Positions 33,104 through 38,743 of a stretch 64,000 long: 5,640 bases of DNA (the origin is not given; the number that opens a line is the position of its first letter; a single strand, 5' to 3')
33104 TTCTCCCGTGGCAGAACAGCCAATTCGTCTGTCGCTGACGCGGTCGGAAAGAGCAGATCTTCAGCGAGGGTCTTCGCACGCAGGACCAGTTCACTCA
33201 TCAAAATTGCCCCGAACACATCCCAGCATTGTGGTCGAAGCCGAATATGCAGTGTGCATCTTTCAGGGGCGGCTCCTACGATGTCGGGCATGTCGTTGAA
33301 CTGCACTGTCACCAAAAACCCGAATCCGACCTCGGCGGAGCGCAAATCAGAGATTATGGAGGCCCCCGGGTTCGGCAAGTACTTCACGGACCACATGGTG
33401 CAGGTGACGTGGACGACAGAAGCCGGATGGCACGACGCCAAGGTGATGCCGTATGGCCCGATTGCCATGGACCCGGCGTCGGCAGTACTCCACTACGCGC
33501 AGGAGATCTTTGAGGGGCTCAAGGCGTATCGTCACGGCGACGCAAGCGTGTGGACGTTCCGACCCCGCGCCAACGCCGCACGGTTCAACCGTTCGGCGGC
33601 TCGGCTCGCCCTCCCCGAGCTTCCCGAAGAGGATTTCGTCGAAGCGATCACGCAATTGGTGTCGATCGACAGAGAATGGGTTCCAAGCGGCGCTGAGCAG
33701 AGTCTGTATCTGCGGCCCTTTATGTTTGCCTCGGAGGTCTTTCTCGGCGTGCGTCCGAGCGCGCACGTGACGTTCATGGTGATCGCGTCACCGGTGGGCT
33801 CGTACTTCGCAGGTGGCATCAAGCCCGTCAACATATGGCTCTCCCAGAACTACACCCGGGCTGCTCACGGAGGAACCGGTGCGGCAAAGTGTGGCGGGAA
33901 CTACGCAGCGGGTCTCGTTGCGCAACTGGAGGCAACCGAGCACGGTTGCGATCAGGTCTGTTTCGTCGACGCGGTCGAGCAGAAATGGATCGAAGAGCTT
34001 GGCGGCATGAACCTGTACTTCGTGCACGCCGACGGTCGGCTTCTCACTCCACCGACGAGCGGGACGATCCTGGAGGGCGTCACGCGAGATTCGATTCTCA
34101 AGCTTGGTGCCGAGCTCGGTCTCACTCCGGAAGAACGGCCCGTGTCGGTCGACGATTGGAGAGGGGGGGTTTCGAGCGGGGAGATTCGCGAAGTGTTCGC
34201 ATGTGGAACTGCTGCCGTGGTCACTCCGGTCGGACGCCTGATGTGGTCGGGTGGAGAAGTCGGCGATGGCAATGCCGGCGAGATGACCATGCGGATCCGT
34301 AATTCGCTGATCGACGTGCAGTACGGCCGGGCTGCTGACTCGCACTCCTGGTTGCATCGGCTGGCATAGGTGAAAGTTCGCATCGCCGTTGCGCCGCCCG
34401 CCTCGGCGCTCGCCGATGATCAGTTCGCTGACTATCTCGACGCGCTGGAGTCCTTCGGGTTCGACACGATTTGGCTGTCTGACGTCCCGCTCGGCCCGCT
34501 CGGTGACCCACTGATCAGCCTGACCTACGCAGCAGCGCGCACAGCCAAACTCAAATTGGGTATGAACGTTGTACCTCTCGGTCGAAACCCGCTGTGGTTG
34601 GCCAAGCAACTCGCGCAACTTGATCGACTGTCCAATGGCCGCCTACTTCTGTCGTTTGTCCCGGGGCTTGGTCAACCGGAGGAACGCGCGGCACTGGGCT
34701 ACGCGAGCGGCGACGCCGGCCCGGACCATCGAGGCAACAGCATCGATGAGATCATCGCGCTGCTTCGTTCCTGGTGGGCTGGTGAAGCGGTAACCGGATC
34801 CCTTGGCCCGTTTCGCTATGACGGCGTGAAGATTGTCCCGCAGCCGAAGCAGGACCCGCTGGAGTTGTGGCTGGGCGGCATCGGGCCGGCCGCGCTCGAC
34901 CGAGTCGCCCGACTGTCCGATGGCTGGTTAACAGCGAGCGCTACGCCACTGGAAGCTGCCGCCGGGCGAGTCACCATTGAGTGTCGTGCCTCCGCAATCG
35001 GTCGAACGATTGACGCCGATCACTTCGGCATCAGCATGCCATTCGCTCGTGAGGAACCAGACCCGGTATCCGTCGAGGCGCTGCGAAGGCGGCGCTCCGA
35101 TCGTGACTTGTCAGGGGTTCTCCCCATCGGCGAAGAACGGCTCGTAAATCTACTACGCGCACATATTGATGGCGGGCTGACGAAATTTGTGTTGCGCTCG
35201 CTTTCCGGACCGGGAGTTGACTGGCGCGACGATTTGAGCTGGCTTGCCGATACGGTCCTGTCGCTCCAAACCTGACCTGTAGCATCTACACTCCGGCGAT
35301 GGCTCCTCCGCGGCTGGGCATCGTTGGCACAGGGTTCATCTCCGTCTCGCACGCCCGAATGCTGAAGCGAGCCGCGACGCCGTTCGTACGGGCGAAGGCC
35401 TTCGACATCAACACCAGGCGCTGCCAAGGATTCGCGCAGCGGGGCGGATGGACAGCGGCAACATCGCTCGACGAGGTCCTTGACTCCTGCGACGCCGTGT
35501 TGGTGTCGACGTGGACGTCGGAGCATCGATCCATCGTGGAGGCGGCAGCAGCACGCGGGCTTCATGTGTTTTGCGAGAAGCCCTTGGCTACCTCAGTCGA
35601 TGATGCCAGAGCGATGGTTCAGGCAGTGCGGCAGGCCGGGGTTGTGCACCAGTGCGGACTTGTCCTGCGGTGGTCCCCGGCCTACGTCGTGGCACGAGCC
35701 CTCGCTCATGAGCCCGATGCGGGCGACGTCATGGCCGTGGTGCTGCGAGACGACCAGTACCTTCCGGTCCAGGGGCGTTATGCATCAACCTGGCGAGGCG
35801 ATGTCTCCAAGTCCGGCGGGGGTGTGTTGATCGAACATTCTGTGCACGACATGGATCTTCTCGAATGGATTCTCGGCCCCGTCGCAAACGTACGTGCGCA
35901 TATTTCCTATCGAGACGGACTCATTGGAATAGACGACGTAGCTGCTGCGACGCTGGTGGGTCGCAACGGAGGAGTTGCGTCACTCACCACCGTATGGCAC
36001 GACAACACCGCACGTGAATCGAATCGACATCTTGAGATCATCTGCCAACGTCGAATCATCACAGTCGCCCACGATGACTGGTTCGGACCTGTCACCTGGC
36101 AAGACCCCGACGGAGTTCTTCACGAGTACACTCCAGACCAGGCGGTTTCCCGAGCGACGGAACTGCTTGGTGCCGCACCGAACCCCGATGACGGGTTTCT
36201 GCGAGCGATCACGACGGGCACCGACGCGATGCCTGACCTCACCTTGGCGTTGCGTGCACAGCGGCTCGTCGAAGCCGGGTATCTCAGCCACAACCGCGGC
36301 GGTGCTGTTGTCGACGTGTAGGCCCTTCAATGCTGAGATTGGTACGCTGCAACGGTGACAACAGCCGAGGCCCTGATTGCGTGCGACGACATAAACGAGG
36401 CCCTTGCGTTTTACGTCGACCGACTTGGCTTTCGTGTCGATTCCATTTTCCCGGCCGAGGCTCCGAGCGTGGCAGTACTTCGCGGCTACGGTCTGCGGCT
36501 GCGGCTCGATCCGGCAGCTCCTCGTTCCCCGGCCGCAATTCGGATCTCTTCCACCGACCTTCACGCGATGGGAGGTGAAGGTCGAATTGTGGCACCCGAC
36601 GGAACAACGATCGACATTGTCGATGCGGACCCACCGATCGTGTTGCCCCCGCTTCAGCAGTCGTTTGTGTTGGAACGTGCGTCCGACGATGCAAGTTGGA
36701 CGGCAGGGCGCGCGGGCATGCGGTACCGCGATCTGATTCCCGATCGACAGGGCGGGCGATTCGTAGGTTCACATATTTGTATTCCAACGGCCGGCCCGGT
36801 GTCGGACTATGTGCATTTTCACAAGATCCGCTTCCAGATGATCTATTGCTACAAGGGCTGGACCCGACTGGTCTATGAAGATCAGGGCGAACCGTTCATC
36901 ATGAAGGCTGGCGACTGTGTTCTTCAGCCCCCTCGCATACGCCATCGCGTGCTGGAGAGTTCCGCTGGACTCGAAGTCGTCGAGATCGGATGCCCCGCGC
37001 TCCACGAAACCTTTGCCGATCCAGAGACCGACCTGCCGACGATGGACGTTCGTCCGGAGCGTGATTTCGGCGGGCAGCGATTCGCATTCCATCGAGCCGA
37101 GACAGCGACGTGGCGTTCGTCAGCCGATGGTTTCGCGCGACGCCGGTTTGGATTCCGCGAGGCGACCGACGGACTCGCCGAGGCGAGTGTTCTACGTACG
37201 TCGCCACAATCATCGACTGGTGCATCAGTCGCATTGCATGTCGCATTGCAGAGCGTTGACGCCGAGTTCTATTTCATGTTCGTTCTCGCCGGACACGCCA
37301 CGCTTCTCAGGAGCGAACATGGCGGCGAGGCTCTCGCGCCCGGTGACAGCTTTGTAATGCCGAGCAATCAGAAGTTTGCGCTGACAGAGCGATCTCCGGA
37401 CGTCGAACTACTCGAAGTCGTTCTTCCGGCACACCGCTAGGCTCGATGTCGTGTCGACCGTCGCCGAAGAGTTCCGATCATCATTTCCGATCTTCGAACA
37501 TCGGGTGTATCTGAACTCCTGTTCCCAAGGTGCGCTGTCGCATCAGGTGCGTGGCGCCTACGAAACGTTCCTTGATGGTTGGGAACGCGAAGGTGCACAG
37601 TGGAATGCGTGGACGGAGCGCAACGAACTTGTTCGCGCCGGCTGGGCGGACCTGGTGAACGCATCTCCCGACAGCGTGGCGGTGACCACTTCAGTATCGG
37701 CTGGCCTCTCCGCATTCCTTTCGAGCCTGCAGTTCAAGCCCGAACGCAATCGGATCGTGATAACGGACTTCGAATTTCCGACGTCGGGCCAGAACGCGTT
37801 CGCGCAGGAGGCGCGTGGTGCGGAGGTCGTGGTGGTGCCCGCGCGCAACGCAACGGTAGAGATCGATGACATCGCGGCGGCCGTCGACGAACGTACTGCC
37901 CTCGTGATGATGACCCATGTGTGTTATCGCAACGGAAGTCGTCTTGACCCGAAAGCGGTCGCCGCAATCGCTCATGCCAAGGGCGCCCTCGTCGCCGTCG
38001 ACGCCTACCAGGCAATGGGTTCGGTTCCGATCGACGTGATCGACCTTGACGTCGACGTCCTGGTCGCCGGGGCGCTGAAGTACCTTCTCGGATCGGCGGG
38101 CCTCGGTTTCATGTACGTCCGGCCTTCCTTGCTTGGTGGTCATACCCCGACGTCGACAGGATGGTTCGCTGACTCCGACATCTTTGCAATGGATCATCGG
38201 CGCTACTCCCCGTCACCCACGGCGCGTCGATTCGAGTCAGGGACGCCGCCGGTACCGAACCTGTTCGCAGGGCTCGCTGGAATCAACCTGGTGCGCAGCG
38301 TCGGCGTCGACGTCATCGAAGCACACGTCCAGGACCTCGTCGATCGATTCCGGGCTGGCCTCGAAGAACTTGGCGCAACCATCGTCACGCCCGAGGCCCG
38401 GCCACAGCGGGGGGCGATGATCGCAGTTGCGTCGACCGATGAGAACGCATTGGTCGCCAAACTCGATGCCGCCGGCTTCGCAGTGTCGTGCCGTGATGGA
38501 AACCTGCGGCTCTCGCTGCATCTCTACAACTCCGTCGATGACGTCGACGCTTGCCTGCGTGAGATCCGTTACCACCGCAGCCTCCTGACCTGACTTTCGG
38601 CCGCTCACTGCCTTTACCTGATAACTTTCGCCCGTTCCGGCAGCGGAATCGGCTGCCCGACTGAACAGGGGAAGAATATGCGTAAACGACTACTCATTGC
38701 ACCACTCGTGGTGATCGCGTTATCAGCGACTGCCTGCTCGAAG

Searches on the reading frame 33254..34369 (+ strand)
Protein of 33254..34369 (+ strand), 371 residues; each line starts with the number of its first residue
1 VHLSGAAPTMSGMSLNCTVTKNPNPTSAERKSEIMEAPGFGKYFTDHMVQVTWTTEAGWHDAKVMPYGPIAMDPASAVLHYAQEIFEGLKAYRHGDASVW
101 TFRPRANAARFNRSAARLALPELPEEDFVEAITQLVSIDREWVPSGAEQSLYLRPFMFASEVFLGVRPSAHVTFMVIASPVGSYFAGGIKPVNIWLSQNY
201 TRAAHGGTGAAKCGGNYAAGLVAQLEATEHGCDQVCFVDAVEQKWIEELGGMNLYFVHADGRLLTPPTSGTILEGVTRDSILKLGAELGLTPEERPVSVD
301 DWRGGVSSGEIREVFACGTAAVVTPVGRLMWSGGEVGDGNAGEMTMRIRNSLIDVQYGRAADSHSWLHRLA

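Call 71: search_protein_families(library=pfam, proteins=[window:33254-34369:+], max_evalue=0.00001)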
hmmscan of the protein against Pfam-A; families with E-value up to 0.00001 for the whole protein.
window:33254-34369:+ (371 aa): 1 family
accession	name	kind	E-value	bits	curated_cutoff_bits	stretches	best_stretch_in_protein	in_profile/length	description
PF01063.24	Aminotran_4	-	8.2e-30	104.7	28.5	1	85-328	2-222/223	Amino-transferase class IV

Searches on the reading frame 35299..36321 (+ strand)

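Call 71: search_protein_families(library=pfam, proteins=[window:35299-36321:+], max_evalue=0.00001)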
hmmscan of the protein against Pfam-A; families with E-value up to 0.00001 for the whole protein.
window:35299-36321:+ (340 aa): 3 families
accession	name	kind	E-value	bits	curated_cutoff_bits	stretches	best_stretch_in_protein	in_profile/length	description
PF01408.29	GFO_IDH_MocA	-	2.3e-24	86.8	24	1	5-119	2-118/120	Oxidoreductase family, NAD-binding Rossmann fold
PF22725.1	GFO_IDH_MocA_C3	-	2.1e-17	63.7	27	1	131-251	3-120/124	GFO/IDH/MocA C-terminal domain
PF02894.22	GFO_IDH_MocA_C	-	8e-14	52.4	22.9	1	142-337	10-215/218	Oxidoreductase family, C-terminal alpha/beta domain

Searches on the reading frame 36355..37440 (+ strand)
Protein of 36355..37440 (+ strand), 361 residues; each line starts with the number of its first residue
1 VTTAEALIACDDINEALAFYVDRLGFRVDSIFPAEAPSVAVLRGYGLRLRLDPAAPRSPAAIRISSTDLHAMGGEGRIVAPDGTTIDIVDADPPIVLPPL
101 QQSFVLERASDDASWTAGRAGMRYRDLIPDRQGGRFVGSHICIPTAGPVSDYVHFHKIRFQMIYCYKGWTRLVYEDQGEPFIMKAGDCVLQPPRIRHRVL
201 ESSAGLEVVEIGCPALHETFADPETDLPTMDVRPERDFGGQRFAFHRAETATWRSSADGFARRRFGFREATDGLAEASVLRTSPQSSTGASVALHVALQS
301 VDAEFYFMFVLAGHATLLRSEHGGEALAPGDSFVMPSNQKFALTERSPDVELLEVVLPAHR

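Call 71: search_protein_families(library=pfam, proteins=[window:36355-37440:+], max_evalue=0.00001)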
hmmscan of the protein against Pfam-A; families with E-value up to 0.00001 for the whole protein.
window:36355-37440:+ (361 aa): 1 family
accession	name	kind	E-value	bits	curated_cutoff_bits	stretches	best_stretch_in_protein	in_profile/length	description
PF07883.17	Cupin_2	-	1.1e-09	38.3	27.2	0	151-199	11-56/70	Cupin domain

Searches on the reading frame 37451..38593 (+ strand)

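Call 71: search_protein_families(library=pfam, proteins=[window:37451-38593:+], max_evalue=0.00001)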
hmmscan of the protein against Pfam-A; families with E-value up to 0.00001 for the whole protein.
window:37451-38593:+ (380 aa): 3 families
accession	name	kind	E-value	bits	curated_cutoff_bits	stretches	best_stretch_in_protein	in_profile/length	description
PF00266.25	Aminotran_5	-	2.9e-40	138.8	21.5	1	55-367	42-370/371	Aminotransferase class-V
PF01041.23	DegT_DnrJ_EryC1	-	1.6e-09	37.9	19.8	1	76-191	42-152/360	DegT/DnrJ/EryC1/StrS aminotransferase family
PF01053.26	Cys_Met_Meta_PP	-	4.8e-07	29.1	27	1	79-215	70-203/381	Cys/Met metabolism PLP-dependent enzyme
